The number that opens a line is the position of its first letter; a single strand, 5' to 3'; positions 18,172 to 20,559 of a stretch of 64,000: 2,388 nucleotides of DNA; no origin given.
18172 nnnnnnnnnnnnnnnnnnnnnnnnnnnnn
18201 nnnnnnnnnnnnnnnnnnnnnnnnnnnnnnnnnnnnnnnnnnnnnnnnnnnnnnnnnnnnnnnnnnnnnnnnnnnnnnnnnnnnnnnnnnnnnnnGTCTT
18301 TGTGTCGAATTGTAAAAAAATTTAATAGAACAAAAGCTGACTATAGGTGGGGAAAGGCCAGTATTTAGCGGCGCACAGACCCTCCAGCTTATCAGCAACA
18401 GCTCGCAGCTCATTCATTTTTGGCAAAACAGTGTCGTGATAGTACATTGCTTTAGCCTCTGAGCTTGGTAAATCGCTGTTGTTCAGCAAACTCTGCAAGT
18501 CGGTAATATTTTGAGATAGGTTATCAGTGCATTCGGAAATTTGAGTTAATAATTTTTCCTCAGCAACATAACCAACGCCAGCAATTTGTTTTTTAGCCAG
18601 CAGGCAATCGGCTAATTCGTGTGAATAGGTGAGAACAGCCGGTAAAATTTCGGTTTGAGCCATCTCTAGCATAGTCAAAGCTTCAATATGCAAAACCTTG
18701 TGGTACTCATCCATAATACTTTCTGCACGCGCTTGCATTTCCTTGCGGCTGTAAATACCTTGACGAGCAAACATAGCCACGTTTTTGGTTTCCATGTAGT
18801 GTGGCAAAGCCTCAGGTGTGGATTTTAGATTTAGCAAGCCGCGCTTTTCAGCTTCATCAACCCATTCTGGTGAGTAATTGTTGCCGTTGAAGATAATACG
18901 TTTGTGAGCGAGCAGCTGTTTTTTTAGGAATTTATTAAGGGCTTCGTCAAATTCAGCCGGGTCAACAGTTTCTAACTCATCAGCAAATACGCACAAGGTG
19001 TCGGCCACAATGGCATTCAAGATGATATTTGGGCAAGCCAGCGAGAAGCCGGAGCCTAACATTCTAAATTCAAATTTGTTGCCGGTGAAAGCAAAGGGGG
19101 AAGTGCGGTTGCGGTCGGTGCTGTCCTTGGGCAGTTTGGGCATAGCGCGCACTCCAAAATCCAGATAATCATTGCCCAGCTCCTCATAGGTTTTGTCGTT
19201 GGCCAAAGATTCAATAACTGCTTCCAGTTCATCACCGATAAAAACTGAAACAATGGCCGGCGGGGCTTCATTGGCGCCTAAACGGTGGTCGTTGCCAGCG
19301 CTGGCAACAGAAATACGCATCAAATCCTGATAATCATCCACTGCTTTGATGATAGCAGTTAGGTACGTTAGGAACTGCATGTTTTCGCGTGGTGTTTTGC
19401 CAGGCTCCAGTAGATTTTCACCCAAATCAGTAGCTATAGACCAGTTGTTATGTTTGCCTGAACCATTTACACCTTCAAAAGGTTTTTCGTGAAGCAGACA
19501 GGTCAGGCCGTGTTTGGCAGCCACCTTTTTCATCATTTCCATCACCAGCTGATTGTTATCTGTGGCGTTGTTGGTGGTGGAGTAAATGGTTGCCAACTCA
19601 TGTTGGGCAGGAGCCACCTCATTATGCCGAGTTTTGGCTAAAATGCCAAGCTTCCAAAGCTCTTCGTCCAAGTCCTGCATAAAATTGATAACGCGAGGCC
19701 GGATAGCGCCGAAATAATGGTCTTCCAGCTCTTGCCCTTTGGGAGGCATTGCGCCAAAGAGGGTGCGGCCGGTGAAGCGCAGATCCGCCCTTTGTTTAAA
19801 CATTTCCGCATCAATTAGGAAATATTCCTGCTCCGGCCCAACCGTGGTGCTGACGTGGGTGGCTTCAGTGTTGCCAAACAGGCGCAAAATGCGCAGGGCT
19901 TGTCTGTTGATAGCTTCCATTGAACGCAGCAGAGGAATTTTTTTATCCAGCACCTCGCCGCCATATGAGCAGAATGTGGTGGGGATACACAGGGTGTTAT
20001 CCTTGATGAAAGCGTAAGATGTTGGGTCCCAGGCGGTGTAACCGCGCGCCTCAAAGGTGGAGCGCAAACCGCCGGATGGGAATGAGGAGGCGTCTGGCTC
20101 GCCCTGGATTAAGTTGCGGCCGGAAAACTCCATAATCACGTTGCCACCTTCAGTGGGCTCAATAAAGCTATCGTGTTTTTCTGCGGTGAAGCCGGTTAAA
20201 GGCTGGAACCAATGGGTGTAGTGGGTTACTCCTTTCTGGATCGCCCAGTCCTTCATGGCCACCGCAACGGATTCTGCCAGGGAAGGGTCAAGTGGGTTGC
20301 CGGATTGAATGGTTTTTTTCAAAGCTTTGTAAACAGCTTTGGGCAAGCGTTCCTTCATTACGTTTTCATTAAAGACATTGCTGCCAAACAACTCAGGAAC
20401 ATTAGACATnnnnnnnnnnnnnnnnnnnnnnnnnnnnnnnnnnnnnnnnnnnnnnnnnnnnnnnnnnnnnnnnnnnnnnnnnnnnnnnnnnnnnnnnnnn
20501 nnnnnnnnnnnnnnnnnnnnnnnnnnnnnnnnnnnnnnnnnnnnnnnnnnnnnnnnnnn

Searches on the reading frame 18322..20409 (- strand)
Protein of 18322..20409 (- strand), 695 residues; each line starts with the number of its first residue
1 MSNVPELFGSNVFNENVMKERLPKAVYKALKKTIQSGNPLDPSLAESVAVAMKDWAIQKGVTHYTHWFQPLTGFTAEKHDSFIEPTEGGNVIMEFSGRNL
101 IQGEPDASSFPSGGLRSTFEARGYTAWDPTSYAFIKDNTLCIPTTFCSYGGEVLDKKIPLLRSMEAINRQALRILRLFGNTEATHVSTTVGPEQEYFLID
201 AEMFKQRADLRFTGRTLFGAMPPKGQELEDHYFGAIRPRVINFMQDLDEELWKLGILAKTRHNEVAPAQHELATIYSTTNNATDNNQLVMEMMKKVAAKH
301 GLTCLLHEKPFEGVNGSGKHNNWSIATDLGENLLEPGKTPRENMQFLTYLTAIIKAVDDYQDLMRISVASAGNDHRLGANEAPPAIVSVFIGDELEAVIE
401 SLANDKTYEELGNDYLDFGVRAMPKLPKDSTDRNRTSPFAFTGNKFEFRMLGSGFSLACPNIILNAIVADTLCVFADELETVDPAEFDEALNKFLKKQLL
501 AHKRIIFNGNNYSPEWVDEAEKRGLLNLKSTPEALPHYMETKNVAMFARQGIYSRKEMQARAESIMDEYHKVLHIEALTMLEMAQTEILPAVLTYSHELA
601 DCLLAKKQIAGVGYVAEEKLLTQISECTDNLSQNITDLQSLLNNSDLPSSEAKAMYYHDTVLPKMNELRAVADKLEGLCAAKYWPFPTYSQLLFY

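Call 6: search_protein_families(library=pfam, proteins=[window:18322-20409:-])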
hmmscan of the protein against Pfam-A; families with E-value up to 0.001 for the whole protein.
window:18322-20409:- (695 aa): 3 families
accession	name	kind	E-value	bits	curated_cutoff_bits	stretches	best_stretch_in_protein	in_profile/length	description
PF12437.13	GSIII_N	-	1.1e-81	272.6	25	1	6-163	3-160/160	Glutamine synthetase type III N terminal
PF18318.6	Gln-synt_C-ter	-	6.3e-40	136.1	22.7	1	490-606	1-117/118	Glutamine synthetase C-terminal domain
PF00120.29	Gln-synt_C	-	2.7e-23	83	24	1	180-370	14-201/344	Glutamine synthetase, catalytic domain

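Call 7: find_related_loci(query=window:18322-20409:-, collection=genome_contigs, flank=4000)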
Query window:18322-20409:- (695 aa) in genome_contigs; peptide patterns used: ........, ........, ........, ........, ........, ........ (x = any residue, [..] = any of these).
248 stretches matched a pattern; 216 encode a relative of the query (tblastn E <= 1e-3); the best 80 are kept; 80 distinct loci.
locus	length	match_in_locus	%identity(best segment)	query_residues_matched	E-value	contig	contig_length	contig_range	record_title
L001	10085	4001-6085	88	1-695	0e+0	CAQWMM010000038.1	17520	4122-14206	MAG TPA_asm: uncultured Firmicutes bacterium isolate MGBC125362 genome assembly, contig: MGBC125362.38, whole genome sho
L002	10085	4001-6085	87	1-695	0e+0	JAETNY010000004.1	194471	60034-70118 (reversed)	MAG: Bacillota bacterium isolate S11_Bin2 scaffold_28, whole genome shotgun sequence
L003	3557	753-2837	87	1-695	0e+0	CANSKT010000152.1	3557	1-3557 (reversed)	MAG TPA_asm: uncultured Peptococcaceae bacterium isolate SRR15633974_bin.16_metawrap_v1.3_MAG genome assembly, contig: N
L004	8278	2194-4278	95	1-695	0e+0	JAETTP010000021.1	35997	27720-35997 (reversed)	MAG: Bacillota bacterium isolate S4_Bin7 scaffold_1431, whole genome shotgun sequence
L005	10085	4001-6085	80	1-695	0e+0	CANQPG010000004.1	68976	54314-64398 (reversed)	MAG: uncultured Peptococcaceae bacterium isolate Lapin-012__bin31 genome assembly, contig: Lapin-012__NODE_767_length_68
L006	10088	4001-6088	79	1-695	0e+0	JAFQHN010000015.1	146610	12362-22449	MAG: Bacillota bacterium isolate RGIG1825 Goat_Cecum-5__c446416, whole genome shotgun sequence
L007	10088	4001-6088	79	1-695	0e+0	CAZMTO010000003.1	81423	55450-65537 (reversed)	MAG TPA_asm: uncultured Peptococcaceae bacterium isolate SRP313737_co1_373 genome assembly, contig: NODE_504_length_8142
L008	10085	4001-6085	79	1-695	0e+0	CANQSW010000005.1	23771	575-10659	MAG: uncultured Peptococcaceae bacterium isolate Lapin-032__bin47 genome assembly, contig: Lapin-032__NODE_3312_length_2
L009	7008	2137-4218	78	1-694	0e+0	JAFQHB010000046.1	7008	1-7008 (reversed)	MAG: Bacillota bacterium isolate RGIG1813 Goat_Cecum-5__c157137, whole genome shotgun sequence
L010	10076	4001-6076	65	1-694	0e+0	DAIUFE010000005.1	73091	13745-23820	MAG TPA_asm: Caproicibacter sp. isolate CTOTU40123 NODE_273_length_73091_cov_14.751931, whole genome shotgun sequence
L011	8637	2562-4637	65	1-694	0e+0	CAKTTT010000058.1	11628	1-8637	MAG: uncultured Eubacteriales bacterium isolate REFINED_METABAT215_SUBJECT_CONTIGS_1500_ASSEMBLY_K77_MERGED__Pilot_MoBio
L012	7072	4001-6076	64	1-694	0e+0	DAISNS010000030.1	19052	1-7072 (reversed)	MAG TPA_asm: Clostridiales bacterium isolate CTOTU40315 NODE_2676_length_19052_cov_6.959836, whole genome shotgun sequen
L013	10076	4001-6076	64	1-694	0e+0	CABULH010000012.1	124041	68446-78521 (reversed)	MAG TPA_asm: uncultured Ruminococcaceae bacterium isolate MGYG-HGUT-04116 genome assembly, contig: GUT_GENOME256840_12,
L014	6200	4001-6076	64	1-694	0e+0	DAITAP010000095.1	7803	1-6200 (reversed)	MAG TPA_asm: Caproicibacter sp. isolate CTOTU40087 NODE_5205_length_7803_cov_3.391972, whole genome shotgun sequence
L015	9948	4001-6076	64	1-694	0e+0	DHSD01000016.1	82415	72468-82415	MAG TPA_asm: Ruminococcaceae bacterium UBA5295 UBA5295_contig_1396, whole genome shotgun sequence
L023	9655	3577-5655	63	1-694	0e+0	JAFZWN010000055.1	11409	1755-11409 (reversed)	MAG: Clostridiales bacterium isolate RGIG8162 Water_buffalos_Rumen-3__c684851, whole genome shotgun sequence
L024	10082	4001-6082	63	1-694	0e+0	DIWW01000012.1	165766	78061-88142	MAG TPA_asm: Peptococcaceae bacterium UBA6096 UBA6096_contig_4765, whole genome shotgun sequence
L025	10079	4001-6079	62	1-694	0e+0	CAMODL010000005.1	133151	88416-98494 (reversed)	MAG: uncultured Clostridia bacterium isolate SRR873602_bin.95_metaWRAP_v1.3_MAG genome assembly, contig: NODE_120_length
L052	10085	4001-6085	60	3-695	0e+0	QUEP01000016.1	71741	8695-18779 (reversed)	Clostridium sp. OF03-18AA OF03-18AA.Scaf16, whole genome shotgun sequence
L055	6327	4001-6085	59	3-695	0e+0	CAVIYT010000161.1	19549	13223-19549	Paludibacteraceae bacterium isolate G02630-L1_cleanbin_000017 genome assembly, contig: Spades_G02630-L1_contig_1321, who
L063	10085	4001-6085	59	3-695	0e+0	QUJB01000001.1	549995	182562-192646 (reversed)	Clostridium sp. AM30-24 AM30-24.Scaf1, whole genome shotgun sequence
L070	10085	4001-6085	59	3-695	0e+0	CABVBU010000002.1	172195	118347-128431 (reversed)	MAG TPA_asm: uncultured Clostridium sp. isolate MGYG-HGUT-04582 genome assembly, contig: GUT_GENOME283627_2, whole genom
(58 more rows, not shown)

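Call 51: search_protein_families(library=pfam, proteins=[L052:1555-3303:-, L006:2416-3732:-, L023:2057-3268:-, L025:206-1831:-, L006:235-1677:-, L024:81-1571:-], max_evalue=0.001)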
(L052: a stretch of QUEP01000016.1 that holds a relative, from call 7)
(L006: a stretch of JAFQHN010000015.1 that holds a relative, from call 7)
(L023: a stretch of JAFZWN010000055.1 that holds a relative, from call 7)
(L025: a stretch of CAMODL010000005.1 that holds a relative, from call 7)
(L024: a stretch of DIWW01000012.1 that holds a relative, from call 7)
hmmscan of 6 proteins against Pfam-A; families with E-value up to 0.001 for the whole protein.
L052:1555-3303:- (582 aa): 5 families
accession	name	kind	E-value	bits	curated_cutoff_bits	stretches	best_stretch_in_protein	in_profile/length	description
PF06418.20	CTP_synth_N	-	6.7e-125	416.2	26.1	1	4-268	1-265/265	CTP synthase N-terminus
PF00117.34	GATase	-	3e-39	135.1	22.8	1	303-527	2-189/190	Glutamine amidotransferase class-I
PF03861.19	ANTAR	-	1.4e-14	54.1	27.3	1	529-575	7-53/54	ANTAR domain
PF07722.19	Peptidase_C26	-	1.2e-08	35.5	20.5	1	369-510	99-219/219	Peptidase C26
PF01656.29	CbiA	-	0.00019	21.8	25.4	1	14-102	8-54/125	CobQ/CobB/MinD/ParA nucleotide binding domain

L006:2416-3732:- (438 aa): 2 families
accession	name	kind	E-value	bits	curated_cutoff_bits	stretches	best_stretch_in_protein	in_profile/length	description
PF00120.29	Gln-synt_C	-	1.2e-87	294.6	24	1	109-424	3-336/344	Glutamine synthetase, catalytic domain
PF03951.24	Gln-synt_N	-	4.7e-17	61.8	33.4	1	19-99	1-80/82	Glutamine synthetase, beta-Grasp domain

L023:2057-3268:- (403 aa): 2 families
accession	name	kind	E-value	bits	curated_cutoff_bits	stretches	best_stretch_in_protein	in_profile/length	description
PF00120.29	Gln-synt_C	-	5.8e-71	239.8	24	1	107-402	2-322/344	Glutamine synthetase, catalytic domain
PF03951.24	Gln-synt_N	-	2.7e-15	56.2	33.4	1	18-98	1-80/82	Glutamine synthetase, beta-Grasp domain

L025:206-1831:- (541 aa): 4 families
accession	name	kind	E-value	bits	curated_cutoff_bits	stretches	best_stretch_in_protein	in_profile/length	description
PF06418.20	CTP_synth_N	-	1.1e-124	415.5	26.1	1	8-273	1-265/265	CTP synthase N-terminus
PF00117.34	GATase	-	2.3e-36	125.7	22.8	1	308-531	2-188/190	Glutamine amidotransferase class-I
PF07722.19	Peptidase_C26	-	8.1e-13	49.1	20.5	1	379-515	104-219/219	Peptidase C26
PF01656.29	CbiA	-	0.00013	22.3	25.4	1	18-143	8-54/125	CobQ/CobB/MinD/ParA nucleotide binding domain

L006:235-1677:- (480 aa): 2 families
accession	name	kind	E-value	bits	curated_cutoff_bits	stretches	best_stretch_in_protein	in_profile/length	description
PF00171.27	Aldedh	-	2.7e-92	310.2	23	1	36-442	53-461/461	Aldehyde dehydrogenase family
PF05893.19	LuxC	-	1.3e-06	28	21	1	110-270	84-251/401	Acyl-CoA reductase (LuxC)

L024:81-1571:- (496 aa): 4 families
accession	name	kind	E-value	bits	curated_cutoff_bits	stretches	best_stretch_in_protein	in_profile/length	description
PF13522.11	GATase_6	-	3.8e-21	75.9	27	1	102-234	10-130/130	Glutamine amidotransferase domain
PF13537.11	GATase_7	-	7.1e-21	74.9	25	1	117-238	8-121/123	Glutamine amidotransferase domain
PF13230.11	GATase_4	-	2.1e-09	37.2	23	1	37-170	2-135/272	Glutamine amidotransferases class-II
PF00156.33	Pribosyltran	-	4.8e-07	29.7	26.3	1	310-411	26-120/158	Phosphoribosyl transferase domain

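Call 53: find_encoding_contigs(protein=window:18322-20409:-, flank=1000, max_places=4)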
Protein window:18322-20409:- (695 aa): 23 contigs read that carry it; 4 places shown.
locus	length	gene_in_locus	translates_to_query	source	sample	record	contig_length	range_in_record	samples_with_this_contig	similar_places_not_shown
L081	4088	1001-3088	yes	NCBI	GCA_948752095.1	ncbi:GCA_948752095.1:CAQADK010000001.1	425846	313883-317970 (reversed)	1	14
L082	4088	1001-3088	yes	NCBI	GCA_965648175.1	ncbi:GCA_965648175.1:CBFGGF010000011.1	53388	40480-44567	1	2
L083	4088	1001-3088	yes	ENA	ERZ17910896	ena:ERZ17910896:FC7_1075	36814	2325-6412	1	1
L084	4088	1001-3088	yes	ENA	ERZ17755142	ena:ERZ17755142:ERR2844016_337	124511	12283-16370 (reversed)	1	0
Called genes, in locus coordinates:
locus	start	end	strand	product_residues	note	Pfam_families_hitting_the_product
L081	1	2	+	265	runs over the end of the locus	PF00528:BPD_transp_1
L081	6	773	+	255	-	PF02463:SMC_N, PF13175:AAA_15 (faint), PF00005:ABC_tran, PF09818:ABC_ATPase (faint), PF13304:AAA_21 (weak)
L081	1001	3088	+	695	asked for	PF12437:GSIII_N, PF00120:Gln-synt_C, PF18318:Gln-synt_C-ter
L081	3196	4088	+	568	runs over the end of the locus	PF00909:Ammonium_transp, PF00543:P-II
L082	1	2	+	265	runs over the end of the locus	PF00528:BPD_transp_1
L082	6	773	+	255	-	PF02463:SMC_N, PF13175:AAA_15 (faint), PF00005:ABC_tran, PF09818:ABC_ATPase (faint), PF13304:AAA_21 (weak)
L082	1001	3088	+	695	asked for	PF12437:GSIII_N, PF00120:Gln-synt_C, PF18318:Gln-synt_C-ter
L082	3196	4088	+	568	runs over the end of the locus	PF00909:Ammonium_transp, PF00543:P-II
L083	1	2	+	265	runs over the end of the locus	PF00528:BPD_transp_1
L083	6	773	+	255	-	PF02463:SMC_N, PF13175:AAA_15 (faint), PF00005:ABC_tran, PF09818:ABC_ATPase (faint), PF13304:AAA_21 (weak)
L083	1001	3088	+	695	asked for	PF12437:GSIII_N, PF00120:Gln-synt_C, PF18318:Gln-synt_C-ter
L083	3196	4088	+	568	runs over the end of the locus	PF00909:Ammonium_transp, PF00543:P-II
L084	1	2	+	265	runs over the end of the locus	PF00528:BPD_transp_1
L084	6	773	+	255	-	PF02463:SMC_N, PF13175:AAA_15 (faint), PF00005:ABC_tran, PF09818:ABC_ATPase (faint), PF13304:AAA_21 (weak)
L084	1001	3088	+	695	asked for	PF12437:GSIII_N, PF00120:Gln-synt_C, PF18318:Gln-synt_C-ter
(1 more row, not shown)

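Call 78: find_homologous_proteins(query=L052:1555-1980:-, max_evalue=0.00001)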
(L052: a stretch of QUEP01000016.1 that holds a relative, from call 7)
Query L052:1555-1980:- (141 aa): 800 proteins with E <= 0.00001 among 806 candidates; the best 120 are listed.
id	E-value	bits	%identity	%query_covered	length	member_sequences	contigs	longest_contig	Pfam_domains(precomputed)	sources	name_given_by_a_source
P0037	1.1e-84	300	95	100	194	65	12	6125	PF00117.35,PF03861.20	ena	-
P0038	2.0e-84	299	95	100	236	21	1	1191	PF07722.20,PF00117.35,PF03861.20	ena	-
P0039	3.5e-79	282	97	91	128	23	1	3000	PF00117.35,PF03861.20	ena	-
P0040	6.9e-77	274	87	100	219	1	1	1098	PF07722.20,PF00117.35,PF03861.20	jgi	jgi:CTP synthase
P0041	1.3e-75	270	86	99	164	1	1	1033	PF00117.35,PF03861.20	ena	-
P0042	7.5e-69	248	86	90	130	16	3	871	PF00117.35,PF03861.20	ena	-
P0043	3.8e-65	236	88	91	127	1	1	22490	PF03861.20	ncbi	-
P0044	1.2e-57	212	77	84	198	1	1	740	PF00117.35,PF03861.20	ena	-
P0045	3.5e-56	207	91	74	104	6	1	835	PF00117.35,PF03861.20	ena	-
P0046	4.3e-54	201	100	66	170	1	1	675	PF03861.20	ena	-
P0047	8.8e-48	180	94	60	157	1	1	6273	PF00117.35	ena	-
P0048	7.0e-45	171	85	63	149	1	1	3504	PF00117.35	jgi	-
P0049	3.0e-43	165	85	63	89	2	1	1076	PF03861.20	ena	-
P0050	7.5e-41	158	92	53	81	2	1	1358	PF00117.35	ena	-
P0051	4.6e-39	152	76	62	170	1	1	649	PF00117.35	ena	-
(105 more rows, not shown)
